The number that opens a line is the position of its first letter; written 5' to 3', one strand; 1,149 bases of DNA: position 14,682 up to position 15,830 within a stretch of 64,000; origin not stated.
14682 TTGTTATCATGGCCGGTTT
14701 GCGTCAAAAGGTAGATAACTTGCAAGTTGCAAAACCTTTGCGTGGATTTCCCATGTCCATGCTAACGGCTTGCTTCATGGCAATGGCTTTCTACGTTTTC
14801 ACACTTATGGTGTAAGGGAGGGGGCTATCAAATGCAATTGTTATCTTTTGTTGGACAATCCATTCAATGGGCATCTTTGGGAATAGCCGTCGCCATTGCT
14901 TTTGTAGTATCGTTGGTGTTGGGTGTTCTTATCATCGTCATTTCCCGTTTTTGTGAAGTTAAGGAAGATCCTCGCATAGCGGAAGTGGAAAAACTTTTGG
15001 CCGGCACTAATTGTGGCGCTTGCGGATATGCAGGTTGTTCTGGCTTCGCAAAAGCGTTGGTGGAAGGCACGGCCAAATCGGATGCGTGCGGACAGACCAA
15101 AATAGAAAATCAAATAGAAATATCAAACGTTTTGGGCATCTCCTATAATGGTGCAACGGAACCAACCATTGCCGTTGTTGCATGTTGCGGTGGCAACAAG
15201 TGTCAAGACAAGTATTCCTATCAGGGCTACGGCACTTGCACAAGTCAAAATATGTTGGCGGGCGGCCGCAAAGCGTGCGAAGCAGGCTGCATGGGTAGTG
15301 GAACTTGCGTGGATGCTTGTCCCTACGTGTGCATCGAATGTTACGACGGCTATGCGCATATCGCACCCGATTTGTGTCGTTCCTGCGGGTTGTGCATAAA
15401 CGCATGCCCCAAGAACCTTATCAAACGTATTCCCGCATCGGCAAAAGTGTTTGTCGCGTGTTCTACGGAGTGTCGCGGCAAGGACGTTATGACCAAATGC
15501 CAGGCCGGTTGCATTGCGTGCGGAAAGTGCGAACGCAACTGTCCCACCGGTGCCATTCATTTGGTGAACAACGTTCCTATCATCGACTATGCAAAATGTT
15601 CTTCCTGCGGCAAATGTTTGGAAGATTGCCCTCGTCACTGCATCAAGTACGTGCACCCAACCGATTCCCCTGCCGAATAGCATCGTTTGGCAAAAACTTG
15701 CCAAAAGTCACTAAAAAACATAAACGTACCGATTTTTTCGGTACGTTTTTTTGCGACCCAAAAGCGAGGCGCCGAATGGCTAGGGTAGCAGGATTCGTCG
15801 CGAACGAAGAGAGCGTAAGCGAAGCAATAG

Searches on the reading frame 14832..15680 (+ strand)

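Call 68: search_protein_families(library=pfam, proteins=[window:14832-15680:+], max_evalue=0.00001)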
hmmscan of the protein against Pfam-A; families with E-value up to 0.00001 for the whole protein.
window:14832-15680:+ (282 aa): 7 families
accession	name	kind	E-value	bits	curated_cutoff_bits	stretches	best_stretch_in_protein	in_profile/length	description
PF00037.32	Fer4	-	9.3e-15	54.2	21.1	0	177-197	3-23/24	4Fe-4S binding domain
PF12838.12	Fer4_7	-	1.4e-11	45.1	27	1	227-269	2-51/52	4Fe-4S dicluster domain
PF04060.18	FeS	-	2e-11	43.8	23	1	56-86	1-31/33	Putative Fe-S cluster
PF13187.11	Fer4_9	-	1e-10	41.9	27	1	227-271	2-52/52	4Fe-4S dicluster domain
PF12837.12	Fer4_6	-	1.9e-08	34.3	25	0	175-197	2-24/24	4Fe-4S binding domain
PF14697.11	Fer4_21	-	7.9e-08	32.8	35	0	225-272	6-58/59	4Fe-4S dicluster domain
PF13237.11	Fer4_10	-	9.9e-06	25.8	25.5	0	225-267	7-53/53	4Fe-4S dicluster domain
